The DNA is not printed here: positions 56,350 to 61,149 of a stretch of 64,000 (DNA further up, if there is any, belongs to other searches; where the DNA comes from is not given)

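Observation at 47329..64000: Giant (more than 5480 aa) single-exon ORF with one P-loop and no recognisable family signature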

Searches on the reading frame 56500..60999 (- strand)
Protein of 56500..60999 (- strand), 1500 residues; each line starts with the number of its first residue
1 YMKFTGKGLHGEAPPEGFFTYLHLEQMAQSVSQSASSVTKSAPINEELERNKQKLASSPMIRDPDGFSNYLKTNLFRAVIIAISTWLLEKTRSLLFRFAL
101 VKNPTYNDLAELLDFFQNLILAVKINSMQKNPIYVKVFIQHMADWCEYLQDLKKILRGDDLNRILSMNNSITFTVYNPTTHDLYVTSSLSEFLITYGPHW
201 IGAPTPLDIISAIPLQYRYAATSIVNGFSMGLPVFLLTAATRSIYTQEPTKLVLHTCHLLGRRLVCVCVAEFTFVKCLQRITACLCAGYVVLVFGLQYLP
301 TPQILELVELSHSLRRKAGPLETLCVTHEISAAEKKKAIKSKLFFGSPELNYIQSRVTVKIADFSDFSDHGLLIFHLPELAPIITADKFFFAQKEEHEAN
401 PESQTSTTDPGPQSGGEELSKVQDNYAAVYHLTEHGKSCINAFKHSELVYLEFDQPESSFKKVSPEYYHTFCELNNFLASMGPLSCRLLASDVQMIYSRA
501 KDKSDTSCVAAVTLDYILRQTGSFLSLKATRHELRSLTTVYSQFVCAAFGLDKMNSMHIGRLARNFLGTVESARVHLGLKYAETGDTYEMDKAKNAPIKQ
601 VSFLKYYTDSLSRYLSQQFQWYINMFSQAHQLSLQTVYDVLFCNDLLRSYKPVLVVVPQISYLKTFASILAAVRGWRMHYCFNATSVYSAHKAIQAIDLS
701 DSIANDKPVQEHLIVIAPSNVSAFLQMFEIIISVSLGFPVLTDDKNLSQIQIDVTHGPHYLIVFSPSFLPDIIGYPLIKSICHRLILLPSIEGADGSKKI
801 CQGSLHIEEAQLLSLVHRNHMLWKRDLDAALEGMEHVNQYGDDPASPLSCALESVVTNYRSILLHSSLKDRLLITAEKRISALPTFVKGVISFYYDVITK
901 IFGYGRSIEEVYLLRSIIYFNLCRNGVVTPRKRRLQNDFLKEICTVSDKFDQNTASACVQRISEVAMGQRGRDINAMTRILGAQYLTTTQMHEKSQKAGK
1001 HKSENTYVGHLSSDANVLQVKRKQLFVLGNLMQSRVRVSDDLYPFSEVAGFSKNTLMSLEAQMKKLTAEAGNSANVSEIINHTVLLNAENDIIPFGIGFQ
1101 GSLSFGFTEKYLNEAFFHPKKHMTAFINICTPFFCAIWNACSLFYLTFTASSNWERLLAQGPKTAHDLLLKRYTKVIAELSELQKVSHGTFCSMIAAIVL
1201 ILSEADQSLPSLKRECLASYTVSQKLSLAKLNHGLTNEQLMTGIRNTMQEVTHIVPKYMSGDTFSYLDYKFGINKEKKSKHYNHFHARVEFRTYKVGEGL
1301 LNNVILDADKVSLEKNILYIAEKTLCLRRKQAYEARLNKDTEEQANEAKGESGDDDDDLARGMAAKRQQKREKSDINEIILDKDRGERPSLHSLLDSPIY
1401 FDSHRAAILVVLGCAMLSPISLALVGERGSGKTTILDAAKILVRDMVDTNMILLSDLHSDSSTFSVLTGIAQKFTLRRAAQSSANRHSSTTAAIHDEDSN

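Call 5: search_protein_families(library=pfam, proteins=[window:56500-60999:-], max_evalue=1)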
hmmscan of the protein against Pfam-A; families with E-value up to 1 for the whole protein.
window:56500-60999:- (1500 aa): 4 families
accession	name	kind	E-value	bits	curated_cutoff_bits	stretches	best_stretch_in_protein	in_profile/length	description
PF13555.12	AAA_29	-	0.0018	18.4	27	1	1422-1442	25-45/61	P-loop containing region of AAA domain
PF13401.12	AAA_22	-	0.051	14.3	27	1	1422-1480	8-64/130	AAA domain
PF13191.12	AAA_16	-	0.069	14.1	32.6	1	1421-1480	26-82/167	AAA ATPase domain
PF13476.12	AAA_23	-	0.5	11.4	27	1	1423-1438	23-38/201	AAA domain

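Call 30: search_protein_representatives(protein=window:56953-60552:-)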
Query: 1200 residues. Proteins with E-value up to 0.001 (for the whole library): 19; up to 1e-10: 12; up to 1e-30: 9. The best 19 are listed.
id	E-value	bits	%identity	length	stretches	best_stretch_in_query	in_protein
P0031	2.2e-222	757.5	38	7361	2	255-1186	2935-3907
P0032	3.4e-144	498.6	99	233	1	742-971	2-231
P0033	4.3e-116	405.5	33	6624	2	15-813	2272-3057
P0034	6.5e-101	355.3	29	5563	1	14-1181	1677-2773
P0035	9.5e-90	318.3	30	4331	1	16-1122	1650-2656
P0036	2.3e-79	283.9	27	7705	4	291-665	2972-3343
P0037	4.1e-42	160.6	26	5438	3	19-541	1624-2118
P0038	6.3e-41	156.6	26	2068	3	272-675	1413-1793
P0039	1.8e-31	125.3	23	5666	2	19-675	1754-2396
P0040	3.6e-14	68.0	40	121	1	300-417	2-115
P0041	6.1e-11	57.3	32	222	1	73-242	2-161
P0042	9.5e-11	56.7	31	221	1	13-152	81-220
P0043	4.0e-09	51.3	46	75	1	714-785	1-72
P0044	1.2e-06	43.1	32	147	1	445-523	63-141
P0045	1.3e-05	39.7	43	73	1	343-417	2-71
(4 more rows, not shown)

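Call 38: list_cluster_members(proteins=[P0031, P0033, P0034, P0035, P0036, P0037, P0038, P0039])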
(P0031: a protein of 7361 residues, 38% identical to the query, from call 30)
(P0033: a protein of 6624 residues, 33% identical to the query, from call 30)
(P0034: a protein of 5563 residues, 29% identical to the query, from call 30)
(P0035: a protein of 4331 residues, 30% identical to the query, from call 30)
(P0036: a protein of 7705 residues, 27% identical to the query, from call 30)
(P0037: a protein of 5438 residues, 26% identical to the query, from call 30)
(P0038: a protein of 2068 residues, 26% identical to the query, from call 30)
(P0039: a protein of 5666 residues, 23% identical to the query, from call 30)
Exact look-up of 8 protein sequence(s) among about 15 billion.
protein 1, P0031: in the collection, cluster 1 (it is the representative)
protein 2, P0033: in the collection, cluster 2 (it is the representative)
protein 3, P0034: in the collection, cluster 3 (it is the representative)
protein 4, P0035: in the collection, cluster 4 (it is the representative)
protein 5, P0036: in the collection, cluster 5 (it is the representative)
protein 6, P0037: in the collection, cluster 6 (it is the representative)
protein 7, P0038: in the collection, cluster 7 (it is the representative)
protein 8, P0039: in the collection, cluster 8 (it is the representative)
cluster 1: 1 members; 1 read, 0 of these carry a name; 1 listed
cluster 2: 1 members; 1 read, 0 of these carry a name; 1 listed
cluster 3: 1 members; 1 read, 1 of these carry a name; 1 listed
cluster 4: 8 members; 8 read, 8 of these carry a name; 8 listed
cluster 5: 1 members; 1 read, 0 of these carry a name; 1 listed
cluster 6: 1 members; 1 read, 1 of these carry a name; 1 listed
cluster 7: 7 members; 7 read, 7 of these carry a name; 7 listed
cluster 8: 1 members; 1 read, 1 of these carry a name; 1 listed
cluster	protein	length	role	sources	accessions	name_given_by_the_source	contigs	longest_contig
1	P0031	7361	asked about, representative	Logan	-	-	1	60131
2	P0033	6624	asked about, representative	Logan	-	-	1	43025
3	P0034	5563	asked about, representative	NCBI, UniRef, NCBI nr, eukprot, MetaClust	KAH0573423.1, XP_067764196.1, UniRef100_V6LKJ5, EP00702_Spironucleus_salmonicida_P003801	hypothetical protein SS50377_25543 [Spironucleus salmonicida] | Uncharacterized protein n=1 Tax=Spironucleus salmonicida TaxID=348837 RepID=V6LKJ5_9EUKA | EST45092.1 hypothetical protein SS50377_15112 [Spironucleus salmonicida]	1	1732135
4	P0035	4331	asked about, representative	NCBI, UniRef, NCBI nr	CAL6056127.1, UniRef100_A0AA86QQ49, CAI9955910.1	Conserved_hypothetical protein [Hexamita inflata] | Uncharacterized protein n=1 Tax=Hexamita inflata TaxID=28002 RepID=A0AA86QQ49_9EUKA | Conserved hypothetical protein [Hexamita inflata]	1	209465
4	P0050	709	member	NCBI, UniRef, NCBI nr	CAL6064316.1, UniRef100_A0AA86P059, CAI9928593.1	Conserved_hypothetical protein [Hexamita inflata] | Uncharacterized protein n=1 Tax=Hexamita inflata TaxID=28002 RepID=A0AA86P059_9EUKA | Conserved hypothetical protein [Hexamita inflata]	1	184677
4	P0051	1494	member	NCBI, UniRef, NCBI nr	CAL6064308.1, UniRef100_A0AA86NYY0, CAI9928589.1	Conserved_hypothetical protein [Hexamita inflata] | Uncharacterized protein n=1 Tax=Hexamita inflata TaxID=28002 RepID=A0AA86NYY0_9EUKA | Conserved hypothetical protein [Hexamita inflata]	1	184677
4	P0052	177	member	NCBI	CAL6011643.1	Hypothetical_protein [Hexamita inflata]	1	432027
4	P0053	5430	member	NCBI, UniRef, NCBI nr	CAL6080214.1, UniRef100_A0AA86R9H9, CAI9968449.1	Conserved_hypothetical protein [Hexamita inflata] | Uncharacterized protein n=2 Tax=Hexamita inflata TaxID=28002 RepID=A0AA86R9H9_9EUKA | Conserved hypothetical protein [Hexamita inflata]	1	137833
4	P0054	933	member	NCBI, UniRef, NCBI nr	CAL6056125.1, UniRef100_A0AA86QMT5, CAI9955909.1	Conserved_hypothetical protein [Hexamita inflata] | Uncharacterized protein n=1 Tax=Hexamita inflata TaxID=28002 RepID=A0AA86QMT5_9EUKA | Conserved hypothetical protein [Hexamita inflata]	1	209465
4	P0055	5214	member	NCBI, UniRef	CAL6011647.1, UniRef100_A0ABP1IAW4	Conserved_hypothetical protein [Hexamita inflata] | Dynein heavy chain n=1 Tax=Hexamita inflata TaxID=28002 RepID=A0ABP1IAW4_9EUKA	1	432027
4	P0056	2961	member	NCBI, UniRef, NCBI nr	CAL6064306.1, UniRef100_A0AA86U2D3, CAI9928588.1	Conserved_hypothetical protein [Hexamita inflata] | Uncharacterized protein n=1 Tax=Hexamita inflata TaxID=28002 RepID=A0AA86U2D3_9EUKA | Conserved hypothetical protein [Hexamita inflata]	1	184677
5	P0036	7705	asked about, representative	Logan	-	-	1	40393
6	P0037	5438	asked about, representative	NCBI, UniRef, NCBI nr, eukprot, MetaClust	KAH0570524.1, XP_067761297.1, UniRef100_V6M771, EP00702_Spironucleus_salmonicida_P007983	hypothetical protein SS50377_26804 [Spironucleus salmonicida] | Uncharacterized protein n=1 Tax=Spironucleus salmonicida TaxID=348837 RepID=V6M771_9EUKA | EST49274.1 hypothetical protein SS50377_10495 [Spironucleus salmonicida]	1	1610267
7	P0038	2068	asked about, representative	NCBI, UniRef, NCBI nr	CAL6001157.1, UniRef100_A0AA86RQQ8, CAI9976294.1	Conserved_hypothetical protein [Hexamita inflata] | Uncharacterized protein n=1 Tax=Hexamita inflata TaxID=28002 RepID=A0AA86RQQ8_9EUKA | Conserved hypothetical protein [Hexamita inflata]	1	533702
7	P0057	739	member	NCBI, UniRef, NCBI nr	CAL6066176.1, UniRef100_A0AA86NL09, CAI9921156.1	Conserved_hypothetical protein [Hexamita inflata] | Uncharacterized protein n=1 Tax=Hexamita inflata TaxID=28002 RepID=A0AA86NL09_9EUKA | Conserved hypothetical protein [Hexamita inflata]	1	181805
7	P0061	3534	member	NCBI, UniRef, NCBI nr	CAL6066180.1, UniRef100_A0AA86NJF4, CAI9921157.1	Conserved_hypothetical protein [Hexamita inflata] | Uncharacterized protein n=1 Tax=Hexamita inflata TaxID=28002 RepID=A0AA86NJF4_9EUKA | Conserved hypothetical protein [Hexamita inflata]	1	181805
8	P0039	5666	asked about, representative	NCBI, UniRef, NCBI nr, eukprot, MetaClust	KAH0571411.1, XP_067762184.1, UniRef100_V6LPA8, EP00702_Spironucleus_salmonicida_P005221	hypothetical protein SS50377_27712 [Spironucleus salmonicida] | Uncharacterized protein n=1 Tax=Spironucleus salmonicida TaxID=348837 RepID=V6LPA8_9EUKA | EST46512.1 hypothetical protein SS50377_13318 [Spironucleus salmonicida]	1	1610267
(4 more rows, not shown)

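Call 39: search_protein_families(library=pfam, proteins=[P0035, P0038, P0061], max_evalue=1)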
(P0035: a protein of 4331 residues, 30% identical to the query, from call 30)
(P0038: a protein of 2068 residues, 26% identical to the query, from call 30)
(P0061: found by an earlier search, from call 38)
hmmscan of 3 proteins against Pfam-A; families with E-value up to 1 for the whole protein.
P0035 (4331 aa): 1 family
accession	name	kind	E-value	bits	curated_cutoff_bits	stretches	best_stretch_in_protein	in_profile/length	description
PF13555.12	AAA_29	-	0.15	12.2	27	1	2730-2759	24-55/61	P-loop containing region of AAA domain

P0038 (2068 aa): 0 families

P0061 (3534 aa): 1 family
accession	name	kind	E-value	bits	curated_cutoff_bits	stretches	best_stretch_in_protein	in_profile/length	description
PF09088.17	MIF4G_like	-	0.17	12.1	27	0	2499-2545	71-117/191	MIF4G like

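Call 99: find_encoding_contigs(protein=P0031, flank=6000, max_places=1)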
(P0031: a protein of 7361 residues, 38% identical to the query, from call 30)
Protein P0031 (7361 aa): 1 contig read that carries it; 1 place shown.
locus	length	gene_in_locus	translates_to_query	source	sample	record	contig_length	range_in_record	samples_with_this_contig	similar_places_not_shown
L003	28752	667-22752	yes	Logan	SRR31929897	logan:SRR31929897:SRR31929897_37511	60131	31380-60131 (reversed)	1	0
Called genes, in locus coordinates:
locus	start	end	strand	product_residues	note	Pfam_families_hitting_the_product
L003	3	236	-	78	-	?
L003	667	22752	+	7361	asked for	-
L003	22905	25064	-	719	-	PF00749:tRNA-synt_1c, PF03950:tRNA-synt_1c_C, PF20974:tRNA-synt_1c_C2 (weak)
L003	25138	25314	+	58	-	-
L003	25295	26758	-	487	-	PF21236:OB_PRS7, PF00004:AAA, PF17862:AAA_lid_3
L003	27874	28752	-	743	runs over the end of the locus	PF18027:Pepdidase_M14_N, PF00246:Peptidase_M14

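Call 100: find_encoding_contigs(protein=P0036, flank=6000, max_places=1)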
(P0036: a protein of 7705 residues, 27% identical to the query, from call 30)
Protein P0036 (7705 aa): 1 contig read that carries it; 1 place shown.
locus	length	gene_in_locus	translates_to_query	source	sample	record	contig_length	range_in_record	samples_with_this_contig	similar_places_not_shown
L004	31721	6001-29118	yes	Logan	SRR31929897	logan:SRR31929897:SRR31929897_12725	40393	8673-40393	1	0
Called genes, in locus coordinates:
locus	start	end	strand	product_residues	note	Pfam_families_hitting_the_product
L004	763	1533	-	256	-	-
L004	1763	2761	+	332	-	PF02714:RSN1_7TM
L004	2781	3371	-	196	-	PF05903:Peptidase_C97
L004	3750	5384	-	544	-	PF12796:Ank_2, PF13637:Ank_4 (faint), PF00023:Ank (faint), PF13606:Ank_3 (faint), PF13857:Ank_5 (faint), PF12796:Ank_2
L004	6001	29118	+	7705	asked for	-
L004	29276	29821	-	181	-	-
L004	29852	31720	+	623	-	?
